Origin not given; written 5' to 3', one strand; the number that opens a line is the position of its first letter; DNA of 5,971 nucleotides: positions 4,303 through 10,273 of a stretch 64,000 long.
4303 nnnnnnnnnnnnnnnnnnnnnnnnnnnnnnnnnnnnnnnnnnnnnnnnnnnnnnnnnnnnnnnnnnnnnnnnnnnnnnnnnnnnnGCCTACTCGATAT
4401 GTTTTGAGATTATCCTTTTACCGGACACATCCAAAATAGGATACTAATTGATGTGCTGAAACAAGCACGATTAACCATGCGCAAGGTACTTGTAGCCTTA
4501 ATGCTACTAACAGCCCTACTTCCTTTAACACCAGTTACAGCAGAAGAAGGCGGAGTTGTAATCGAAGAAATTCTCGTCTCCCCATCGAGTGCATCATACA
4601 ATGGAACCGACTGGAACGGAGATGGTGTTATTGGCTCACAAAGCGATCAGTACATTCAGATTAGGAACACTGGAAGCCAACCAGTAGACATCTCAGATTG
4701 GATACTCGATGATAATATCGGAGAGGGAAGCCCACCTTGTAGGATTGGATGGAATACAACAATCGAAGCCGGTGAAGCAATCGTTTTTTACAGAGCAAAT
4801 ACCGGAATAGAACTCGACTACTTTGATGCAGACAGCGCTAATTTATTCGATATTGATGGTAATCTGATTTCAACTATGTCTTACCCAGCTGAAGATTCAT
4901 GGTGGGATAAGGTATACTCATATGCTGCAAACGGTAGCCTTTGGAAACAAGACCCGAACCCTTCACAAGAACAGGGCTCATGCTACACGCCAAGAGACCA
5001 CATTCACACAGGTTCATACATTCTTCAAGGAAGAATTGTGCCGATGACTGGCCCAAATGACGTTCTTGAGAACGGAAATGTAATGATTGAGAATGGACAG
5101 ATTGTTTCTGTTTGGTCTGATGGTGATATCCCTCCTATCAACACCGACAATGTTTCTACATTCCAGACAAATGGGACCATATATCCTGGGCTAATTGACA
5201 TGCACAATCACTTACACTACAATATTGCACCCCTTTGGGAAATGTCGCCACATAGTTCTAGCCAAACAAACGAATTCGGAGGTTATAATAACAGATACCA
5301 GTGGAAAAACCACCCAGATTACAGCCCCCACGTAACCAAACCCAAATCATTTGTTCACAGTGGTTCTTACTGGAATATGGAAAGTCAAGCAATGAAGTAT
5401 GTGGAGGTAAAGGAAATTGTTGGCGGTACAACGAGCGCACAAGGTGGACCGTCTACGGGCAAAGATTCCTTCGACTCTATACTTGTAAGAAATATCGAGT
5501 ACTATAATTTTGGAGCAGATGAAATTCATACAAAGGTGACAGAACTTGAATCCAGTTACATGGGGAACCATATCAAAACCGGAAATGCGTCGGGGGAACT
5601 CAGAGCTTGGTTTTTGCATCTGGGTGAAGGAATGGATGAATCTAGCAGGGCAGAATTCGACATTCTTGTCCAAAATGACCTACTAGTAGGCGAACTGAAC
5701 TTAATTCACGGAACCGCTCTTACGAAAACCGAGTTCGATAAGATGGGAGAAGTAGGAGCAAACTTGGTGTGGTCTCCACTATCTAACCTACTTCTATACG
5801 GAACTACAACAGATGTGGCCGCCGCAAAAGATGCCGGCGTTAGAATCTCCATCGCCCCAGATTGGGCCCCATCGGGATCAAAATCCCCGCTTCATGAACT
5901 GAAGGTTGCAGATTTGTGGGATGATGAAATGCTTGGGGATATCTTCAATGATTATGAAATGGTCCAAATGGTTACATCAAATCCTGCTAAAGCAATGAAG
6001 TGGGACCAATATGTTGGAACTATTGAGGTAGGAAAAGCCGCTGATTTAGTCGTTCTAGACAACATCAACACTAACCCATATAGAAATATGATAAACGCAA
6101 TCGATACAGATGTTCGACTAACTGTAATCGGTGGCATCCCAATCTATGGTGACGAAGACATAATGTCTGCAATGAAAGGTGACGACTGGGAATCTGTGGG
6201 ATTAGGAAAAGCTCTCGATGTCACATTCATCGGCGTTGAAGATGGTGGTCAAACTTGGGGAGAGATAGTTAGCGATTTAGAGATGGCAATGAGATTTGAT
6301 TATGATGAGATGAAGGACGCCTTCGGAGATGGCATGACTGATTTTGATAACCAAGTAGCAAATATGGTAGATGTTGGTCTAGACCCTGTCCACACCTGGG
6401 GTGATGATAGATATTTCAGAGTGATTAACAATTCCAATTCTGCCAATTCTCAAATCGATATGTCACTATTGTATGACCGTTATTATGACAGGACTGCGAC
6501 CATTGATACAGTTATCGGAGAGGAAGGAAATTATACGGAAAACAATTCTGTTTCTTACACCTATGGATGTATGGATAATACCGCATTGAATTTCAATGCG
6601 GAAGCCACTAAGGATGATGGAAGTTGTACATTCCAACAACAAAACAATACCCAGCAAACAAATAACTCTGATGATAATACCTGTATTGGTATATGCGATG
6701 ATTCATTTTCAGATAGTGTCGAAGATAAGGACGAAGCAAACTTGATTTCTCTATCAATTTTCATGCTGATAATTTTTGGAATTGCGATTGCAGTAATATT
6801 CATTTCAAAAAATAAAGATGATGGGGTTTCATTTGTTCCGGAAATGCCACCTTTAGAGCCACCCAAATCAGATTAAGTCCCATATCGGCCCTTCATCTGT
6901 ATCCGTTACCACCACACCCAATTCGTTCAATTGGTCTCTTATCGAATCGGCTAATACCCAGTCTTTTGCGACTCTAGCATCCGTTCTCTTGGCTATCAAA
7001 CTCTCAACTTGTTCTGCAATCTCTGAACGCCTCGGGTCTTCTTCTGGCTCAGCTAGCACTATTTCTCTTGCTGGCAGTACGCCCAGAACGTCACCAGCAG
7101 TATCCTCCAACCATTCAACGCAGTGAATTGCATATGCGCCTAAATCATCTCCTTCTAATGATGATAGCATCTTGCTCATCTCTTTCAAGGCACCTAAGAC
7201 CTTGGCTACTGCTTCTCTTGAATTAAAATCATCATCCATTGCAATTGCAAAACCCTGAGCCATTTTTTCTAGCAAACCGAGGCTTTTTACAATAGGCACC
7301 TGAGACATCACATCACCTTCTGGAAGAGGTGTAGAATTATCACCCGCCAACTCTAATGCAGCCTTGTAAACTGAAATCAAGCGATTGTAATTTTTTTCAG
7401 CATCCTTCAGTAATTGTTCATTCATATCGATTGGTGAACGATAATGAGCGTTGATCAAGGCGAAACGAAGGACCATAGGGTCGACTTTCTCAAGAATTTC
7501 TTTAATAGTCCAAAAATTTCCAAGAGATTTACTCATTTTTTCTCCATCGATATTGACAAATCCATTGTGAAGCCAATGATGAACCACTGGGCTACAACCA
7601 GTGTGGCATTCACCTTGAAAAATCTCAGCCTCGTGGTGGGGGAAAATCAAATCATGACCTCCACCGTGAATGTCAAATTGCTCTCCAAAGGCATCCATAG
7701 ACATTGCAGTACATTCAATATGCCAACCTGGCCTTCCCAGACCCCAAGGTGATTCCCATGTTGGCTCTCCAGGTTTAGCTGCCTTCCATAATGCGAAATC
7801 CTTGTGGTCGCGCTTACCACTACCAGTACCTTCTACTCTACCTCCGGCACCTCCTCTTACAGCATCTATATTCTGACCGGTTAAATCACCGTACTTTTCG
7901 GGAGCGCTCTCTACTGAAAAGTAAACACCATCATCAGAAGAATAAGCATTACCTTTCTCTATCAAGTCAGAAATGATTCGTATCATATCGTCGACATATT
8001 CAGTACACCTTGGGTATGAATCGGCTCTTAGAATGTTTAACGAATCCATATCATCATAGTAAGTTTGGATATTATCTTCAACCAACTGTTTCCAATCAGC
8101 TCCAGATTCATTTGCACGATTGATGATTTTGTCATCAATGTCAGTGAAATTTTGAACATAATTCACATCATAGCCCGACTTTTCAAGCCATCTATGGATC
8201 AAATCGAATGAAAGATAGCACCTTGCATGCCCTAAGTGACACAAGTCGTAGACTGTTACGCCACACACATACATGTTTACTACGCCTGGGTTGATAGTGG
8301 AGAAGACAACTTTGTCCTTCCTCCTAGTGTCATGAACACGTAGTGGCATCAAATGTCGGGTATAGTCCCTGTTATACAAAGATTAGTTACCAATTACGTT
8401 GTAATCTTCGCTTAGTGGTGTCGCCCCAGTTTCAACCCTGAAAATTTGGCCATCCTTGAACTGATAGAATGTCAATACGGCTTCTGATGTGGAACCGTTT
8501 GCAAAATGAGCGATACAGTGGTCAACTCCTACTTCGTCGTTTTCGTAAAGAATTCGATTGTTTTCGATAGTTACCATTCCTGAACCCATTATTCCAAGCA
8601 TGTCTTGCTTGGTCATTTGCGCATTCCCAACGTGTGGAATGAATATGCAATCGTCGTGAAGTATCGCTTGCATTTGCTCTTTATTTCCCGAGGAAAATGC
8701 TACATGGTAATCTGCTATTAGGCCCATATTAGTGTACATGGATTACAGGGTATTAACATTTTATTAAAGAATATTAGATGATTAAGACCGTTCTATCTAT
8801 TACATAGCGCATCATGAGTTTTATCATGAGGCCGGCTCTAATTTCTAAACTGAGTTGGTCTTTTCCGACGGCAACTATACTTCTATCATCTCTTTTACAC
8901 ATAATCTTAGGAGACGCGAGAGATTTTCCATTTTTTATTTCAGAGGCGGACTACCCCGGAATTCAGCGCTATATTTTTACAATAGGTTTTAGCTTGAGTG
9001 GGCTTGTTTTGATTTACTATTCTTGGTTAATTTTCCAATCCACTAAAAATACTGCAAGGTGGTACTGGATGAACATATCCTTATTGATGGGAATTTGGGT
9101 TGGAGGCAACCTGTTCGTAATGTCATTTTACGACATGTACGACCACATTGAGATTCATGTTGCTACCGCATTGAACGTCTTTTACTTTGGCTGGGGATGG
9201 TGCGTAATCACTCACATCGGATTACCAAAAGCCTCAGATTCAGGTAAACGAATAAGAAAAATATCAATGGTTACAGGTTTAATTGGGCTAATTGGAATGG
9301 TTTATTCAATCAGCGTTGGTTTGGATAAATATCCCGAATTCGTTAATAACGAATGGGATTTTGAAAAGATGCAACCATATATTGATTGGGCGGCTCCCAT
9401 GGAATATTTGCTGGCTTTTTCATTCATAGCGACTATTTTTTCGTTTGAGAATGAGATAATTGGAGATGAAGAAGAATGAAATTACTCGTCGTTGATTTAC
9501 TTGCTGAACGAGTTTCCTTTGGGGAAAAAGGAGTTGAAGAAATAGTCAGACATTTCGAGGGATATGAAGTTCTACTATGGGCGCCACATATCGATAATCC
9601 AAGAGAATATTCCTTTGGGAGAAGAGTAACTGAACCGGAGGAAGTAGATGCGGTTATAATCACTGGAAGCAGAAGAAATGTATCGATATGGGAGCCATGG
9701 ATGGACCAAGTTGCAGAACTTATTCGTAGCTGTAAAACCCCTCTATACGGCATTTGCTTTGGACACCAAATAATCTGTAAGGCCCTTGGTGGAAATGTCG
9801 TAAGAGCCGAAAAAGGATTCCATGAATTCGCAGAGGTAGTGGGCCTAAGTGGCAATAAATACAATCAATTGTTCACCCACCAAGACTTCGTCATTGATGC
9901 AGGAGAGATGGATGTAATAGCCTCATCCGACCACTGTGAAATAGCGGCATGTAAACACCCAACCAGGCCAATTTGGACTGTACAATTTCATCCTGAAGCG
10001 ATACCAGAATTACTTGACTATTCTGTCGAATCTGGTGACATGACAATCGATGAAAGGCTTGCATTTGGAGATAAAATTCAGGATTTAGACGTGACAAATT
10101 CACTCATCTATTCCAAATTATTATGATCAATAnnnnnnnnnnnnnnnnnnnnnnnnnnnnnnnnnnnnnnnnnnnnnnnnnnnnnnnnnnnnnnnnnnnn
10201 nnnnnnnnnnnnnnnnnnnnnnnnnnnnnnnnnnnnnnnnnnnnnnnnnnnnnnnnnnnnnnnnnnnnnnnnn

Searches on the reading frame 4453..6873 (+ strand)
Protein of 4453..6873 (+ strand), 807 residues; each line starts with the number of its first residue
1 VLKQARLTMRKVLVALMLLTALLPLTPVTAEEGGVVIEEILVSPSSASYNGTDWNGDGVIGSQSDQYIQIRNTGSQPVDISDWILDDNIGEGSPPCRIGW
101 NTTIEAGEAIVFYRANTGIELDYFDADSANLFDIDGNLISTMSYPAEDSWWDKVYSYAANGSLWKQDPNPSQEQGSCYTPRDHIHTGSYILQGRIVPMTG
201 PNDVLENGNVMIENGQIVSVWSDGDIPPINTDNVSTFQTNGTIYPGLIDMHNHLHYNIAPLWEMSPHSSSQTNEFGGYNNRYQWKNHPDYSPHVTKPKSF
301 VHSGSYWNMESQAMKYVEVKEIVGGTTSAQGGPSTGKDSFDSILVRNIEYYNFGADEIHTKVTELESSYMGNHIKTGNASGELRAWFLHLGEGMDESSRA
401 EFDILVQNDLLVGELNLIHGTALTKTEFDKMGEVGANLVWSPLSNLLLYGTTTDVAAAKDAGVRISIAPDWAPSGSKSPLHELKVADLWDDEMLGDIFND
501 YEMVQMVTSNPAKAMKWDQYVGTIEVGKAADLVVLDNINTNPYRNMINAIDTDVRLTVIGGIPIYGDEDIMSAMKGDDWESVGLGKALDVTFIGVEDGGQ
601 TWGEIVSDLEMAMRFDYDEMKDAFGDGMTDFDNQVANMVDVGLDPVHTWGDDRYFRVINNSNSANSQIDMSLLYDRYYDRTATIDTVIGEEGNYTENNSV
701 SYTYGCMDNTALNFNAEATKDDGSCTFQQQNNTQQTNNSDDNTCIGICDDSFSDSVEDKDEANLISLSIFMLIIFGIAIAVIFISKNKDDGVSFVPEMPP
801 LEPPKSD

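Call 19: search_protein_families(library=pfam, proteins=[window:4453-6873:+], max_evalue=0.00001)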
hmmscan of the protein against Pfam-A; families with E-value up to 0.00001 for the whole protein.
window:4453-6873:+ (807 aa): 3 families
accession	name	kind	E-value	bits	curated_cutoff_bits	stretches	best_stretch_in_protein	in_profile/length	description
PF01979.26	Amidohydro_1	-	2.3e-18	67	25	1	417-561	195-342/345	Amidohydrolase family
PF07969.17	Amidohydro_3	-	1.5e-15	58.1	29.7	1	416-565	309-472/472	Amidohydrolase family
PF00932.25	LTD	-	1.2e-13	51.8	34.3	1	31-144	4-107/109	Lamin Tail Domain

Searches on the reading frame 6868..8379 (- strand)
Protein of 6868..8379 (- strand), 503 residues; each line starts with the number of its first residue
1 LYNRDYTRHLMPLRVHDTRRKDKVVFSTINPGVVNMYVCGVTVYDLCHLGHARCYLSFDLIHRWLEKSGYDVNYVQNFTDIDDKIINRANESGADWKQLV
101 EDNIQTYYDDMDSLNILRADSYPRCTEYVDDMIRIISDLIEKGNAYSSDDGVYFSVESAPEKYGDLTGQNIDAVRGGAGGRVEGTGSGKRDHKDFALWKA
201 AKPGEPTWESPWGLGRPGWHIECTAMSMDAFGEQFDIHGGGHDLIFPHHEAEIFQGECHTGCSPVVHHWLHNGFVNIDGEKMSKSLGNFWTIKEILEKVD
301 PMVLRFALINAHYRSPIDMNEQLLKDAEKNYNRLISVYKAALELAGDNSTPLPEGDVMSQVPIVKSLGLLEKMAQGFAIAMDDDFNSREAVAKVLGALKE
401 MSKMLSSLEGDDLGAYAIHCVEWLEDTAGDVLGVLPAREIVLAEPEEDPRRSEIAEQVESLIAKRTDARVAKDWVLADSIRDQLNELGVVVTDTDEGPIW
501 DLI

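Call 19: search_protein_families(library=pfam, proteins=[window:6868-8379:-], max_evalue=0.00001)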
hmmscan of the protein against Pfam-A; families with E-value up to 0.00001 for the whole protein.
window:6868-8379:- (503 aa): 5 families
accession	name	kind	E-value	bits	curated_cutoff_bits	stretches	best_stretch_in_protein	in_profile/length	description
PF01406.26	tRNA-synt_1e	-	7.3e-127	423.3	27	1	26-328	2-300/301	tRNA synthetases class I (C) catalytic domain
PF09334.17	tRNA-synt_1g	-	8e-15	54.9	20.1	1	47-157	14-125/391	tRNA synthetases class I (M)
PF23493.1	CysS_C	-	1e-08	35.6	23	1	453-497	3-47/51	Cysteinyl-tRNA ligase anticodon binding domain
PF01921.24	tRNA-synt_1f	-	3.7e-07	29.8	27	0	275-340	275-341/360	tRNA synthetases class I (K)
PF00133.28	tRNA-synt_1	-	1.2e-06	28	22.7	0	236-318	330-412/414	tRNA synthetases class I (I, L, M and V)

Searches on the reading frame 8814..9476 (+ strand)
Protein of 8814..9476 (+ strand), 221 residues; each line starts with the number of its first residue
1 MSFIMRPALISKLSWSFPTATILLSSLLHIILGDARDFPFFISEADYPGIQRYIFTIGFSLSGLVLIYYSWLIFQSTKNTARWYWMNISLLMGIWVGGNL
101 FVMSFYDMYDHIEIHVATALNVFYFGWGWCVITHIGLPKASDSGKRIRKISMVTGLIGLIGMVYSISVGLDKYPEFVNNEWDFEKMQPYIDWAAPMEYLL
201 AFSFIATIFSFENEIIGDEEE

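Call 18: search_protein_families(library=pfam, proteins=[window:8814-9476:+], max_evalue=0.00001)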
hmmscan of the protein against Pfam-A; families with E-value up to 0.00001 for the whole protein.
window:8814-9476:+ (221 aa): 1 family
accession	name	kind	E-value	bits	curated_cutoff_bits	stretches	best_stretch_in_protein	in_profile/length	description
PF10277.15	Frag1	-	5.9e-07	29.7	30.3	1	41-211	43-213/220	Frag1/DRAM/Sfk1 family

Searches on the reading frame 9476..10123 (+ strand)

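Call 18: search_protein_families(library=pfam, proteins=[window:9476-10123:+], max_evalue=0.00001)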
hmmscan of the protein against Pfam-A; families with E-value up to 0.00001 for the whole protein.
window:9476-10123:+ (216 aa): 2 families
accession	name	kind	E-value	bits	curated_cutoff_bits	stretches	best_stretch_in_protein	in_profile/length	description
PF00117.34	GATase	-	2.7e-21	76.6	22.8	1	53-180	39-178/190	Glutamine amidotransferase class-I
PF07722.19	Peptidase_C26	-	2.4e-06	27.9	20.5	0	86-111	104-129/219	Peptidase C26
